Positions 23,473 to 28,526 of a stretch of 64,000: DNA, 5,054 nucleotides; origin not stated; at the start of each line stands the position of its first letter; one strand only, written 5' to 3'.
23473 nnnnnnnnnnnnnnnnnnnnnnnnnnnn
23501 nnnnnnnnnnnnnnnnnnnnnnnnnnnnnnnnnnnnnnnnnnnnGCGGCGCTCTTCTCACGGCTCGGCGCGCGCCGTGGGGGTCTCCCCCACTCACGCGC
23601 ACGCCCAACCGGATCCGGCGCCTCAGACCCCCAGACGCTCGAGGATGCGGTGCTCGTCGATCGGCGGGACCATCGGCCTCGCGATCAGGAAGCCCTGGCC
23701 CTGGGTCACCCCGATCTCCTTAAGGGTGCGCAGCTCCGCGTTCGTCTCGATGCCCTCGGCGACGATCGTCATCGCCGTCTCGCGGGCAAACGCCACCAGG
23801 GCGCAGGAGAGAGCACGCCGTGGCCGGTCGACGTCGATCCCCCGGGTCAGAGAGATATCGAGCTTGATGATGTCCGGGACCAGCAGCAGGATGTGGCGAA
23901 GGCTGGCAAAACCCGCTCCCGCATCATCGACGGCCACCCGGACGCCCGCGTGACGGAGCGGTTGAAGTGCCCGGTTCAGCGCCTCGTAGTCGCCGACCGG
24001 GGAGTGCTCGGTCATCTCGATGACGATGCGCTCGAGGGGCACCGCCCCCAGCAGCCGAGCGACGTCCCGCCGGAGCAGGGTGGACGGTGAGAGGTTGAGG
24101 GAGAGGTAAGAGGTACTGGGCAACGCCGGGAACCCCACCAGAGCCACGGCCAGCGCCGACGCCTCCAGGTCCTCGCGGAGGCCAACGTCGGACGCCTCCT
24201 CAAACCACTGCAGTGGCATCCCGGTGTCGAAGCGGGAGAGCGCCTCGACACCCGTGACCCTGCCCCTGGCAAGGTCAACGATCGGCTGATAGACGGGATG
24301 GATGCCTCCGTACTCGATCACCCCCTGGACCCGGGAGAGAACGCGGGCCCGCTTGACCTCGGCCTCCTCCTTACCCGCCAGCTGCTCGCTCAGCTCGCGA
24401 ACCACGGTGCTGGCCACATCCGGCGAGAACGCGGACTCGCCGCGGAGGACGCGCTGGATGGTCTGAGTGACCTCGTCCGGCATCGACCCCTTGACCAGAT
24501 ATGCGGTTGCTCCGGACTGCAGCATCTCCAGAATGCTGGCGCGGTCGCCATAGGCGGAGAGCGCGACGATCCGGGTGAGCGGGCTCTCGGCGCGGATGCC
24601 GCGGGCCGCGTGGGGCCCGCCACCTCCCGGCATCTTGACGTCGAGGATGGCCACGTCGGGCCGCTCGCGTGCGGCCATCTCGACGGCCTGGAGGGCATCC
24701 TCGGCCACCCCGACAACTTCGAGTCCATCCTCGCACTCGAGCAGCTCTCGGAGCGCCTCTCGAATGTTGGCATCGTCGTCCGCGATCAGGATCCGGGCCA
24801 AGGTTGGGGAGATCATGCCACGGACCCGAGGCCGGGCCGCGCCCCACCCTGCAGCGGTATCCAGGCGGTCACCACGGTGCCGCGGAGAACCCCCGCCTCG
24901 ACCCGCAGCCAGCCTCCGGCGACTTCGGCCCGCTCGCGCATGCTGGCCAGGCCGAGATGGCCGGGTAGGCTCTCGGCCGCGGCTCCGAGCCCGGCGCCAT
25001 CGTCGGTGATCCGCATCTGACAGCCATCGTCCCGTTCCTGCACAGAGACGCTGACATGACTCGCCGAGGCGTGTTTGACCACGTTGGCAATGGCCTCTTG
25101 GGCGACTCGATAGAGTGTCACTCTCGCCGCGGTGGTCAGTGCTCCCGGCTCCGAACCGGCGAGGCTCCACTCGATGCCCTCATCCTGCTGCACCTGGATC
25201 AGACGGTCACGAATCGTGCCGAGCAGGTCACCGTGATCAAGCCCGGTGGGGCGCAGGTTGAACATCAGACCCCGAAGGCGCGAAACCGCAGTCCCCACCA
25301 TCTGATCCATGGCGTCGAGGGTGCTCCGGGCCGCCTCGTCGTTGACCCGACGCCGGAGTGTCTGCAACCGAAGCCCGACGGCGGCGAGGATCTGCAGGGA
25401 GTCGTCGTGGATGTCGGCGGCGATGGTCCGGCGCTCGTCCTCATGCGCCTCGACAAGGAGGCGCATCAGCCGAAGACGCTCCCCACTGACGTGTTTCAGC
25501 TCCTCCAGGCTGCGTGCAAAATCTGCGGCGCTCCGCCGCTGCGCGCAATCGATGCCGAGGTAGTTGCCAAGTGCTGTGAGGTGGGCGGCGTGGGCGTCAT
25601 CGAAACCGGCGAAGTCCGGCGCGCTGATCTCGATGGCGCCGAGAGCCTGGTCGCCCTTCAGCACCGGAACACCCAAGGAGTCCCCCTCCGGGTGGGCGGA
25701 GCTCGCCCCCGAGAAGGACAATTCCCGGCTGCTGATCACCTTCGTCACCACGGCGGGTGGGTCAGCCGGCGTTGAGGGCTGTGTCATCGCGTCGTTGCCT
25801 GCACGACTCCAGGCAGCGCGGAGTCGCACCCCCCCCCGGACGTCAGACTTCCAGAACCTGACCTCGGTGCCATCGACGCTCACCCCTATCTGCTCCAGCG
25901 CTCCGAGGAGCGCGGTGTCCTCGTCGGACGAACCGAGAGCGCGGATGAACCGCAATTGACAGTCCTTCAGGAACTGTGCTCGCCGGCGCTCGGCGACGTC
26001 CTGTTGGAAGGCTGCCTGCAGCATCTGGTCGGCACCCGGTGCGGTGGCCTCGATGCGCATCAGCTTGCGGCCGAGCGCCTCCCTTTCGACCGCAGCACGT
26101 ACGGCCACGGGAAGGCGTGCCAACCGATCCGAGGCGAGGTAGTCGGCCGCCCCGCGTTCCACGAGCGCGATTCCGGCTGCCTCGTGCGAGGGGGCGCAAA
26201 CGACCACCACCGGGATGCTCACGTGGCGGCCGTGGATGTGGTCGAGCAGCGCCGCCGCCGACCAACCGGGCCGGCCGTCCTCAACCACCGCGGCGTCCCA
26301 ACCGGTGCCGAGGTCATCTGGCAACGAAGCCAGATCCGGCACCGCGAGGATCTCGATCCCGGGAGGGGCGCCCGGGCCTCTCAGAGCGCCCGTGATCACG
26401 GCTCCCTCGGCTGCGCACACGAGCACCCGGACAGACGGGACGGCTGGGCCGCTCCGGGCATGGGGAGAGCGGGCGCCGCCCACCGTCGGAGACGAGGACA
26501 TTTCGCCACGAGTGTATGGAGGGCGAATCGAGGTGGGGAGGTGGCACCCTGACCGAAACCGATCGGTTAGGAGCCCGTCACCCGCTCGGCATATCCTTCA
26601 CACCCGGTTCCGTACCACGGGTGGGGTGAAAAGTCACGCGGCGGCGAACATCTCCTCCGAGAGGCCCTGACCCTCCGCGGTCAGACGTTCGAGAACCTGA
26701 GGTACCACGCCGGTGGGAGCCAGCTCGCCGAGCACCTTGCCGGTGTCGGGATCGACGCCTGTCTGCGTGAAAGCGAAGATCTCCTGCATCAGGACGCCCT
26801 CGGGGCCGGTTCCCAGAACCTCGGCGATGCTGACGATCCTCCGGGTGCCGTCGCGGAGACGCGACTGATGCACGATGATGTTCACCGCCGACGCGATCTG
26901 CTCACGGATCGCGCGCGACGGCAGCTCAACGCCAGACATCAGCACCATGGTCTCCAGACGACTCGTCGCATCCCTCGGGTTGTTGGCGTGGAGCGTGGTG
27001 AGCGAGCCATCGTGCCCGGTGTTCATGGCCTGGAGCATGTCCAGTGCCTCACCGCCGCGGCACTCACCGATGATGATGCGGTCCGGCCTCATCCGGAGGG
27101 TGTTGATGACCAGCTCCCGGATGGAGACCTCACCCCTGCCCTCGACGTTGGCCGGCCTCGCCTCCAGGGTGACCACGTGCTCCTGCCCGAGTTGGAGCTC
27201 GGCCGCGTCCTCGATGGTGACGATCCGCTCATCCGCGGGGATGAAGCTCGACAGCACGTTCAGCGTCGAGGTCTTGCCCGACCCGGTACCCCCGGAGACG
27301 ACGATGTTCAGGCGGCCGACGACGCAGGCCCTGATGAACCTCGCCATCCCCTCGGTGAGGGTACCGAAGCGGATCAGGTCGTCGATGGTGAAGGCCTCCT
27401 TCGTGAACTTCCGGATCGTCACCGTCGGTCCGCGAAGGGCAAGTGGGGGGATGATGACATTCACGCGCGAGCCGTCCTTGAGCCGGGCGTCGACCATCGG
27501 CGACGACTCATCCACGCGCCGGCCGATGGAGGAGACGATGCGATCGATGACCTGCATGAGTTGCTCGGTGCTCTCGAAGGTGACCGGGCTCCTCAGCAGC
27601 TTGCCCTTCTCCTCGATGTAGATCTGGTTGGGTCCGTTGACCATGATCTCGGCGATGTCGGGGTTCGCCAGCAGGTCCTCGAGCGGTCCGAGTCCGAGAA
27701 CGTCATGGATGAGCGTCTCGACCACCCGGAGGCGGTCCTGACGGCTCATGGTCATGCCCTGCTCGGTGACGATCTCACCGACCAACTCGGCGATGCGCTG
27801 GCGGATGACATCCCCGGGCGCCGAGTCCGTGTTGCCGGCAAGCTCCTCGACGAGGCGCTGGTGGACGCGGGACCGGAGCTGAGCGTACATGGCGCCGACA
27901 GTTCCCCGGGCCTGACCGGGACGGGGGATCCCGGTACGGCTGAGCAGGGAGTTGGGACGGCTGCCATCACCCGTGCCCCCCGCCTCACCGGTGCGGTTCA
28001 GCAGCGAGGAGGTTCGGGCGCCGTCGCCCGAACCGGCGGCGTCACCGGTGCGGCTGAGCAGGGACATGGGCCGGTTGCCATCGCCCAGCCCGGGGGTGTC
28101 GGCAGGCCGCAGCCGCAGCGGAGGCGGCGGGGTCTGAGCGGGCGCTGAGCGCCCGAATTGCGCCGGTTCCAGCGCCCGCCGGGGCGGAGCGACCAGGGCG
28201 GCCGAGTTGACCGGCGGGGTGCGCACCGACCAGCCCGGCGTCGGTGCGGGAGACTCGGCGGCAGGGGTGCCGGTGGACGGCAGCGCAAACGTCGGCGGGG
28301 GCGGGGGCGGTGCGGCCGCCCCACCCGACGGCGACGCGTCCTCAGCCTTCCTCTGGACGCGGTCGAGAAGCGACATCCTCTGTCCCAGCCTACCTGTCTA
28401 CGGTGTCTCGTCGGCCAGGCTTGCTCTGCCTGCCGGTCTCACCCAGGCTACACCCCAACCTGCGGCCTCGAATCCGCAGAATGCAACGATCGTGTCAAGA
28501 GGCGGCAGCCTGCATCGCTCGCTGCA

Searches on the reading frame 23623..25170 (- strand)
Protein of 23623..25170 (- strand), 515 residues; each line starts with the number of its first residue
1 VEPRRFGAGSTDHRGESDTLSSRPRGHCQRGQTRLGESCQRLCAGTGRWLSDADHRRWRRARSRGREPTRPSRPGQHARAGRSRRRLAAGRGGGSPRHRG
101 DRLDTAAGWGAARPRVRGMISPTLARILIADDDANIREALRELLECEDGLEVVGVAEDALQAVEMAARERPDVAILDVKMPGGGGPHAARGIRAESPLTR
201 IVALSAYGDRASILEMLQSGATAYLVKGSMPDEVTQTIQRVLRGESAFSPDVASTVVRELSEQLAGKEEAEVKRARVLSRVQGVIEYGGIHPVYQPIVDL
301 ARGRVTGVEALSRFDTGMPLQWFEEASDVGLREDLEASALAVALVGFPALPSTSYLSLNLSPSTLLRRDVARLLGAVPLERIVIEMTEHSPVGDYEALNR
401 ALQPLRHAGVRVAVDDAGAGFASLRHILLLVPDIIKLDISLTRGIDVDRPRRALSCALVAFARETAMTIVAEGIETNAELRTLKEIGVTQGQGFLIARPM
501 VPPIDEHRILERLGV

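Call 9: search_protein_families(library=pfam, proteins=[window:23623-25170:-], max_evalue=0.001)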
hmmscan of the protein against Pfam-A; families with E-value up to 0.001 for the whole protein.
window:23623-25170:- (515 aa): 2 families
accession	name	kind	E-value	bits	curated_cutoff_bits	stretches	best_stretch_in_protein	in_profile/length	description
PF00563.25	EAL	-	2.6e-45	155.1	31.3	1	285-499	8-236/236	EAL domain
PF00072.30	Response_reg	-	3.4e-25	88.8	30.2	1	127-238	1-110/111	Response regulator receiver domain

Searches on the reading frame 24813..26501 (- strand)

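Call 9: search_protein_families(library=pfam, proteins=[window:24813-26501:-], max_evalue=0.001)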
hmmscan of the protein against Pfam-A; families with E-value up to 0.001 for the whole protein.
window:24813-26501:- (562 aa): 4 families
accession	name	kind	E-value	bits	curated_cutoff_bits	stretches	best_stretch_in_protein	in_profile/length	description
PF02518.31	HATPase_c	-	2.9e-12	47.4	26.4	1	461-551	4-110/111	Histidine kinase-, DNA gyrase B-, and HSP90-like ATPase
PF07730.19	HisKA_3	-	2.6e-11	44.3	24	1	356-421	1-68/68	Histidine kinase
PF13581.12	HATPase_c_2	-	9.2e-05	22.9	27.4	1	466-508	35-82/127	Histidine kinase-like ATPase domain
PF13185.12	GAF_2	-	0.00018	22.2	28.6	1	230-317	36-133/136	GAF domain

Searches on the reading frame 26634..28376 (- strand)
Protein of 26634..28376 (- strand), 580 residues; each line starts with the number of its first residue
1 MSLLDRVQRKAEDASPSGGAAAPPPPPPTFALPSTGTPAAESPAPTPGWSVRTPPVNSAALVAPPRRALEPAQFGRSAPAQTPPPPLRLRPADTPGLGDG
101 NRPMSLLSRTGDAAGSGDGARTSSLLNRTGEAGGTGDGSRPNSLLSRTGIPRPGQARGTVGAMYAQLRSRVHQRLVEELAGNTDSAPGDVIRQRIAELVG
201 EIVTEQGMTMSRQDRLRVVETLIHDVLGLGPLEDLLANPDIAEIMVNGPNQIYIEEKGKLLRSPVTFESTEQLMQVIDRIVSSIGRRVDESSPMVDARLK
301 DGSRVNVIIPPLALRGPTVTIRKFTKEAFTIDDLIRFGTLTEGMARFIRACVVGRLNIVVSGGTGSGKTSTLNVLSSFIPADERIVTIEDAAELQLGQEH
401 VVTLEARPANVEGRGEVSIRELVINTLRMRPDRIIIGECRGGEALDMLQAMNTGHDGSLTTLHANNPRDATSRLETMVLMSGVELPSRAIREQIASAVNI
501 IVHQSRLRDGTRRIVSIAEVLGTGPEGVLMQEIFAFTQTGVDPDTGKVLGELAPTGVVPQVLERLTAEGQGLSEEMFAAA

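Call 10: search_protein_families(library=pfam, proteins=[window:26634-28376:-], max_evalue=0.001)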
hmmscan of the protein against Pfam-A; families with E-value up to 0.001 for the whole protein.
window:26634-28376:- (580 aa): 1 family
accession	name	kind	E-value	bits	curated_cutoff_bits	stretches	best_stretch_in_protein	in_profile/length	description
PF00437.27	T2SSE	-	9.5e-64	215.8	24.9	1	228-505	4-276/370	Type II/IV secretion system protein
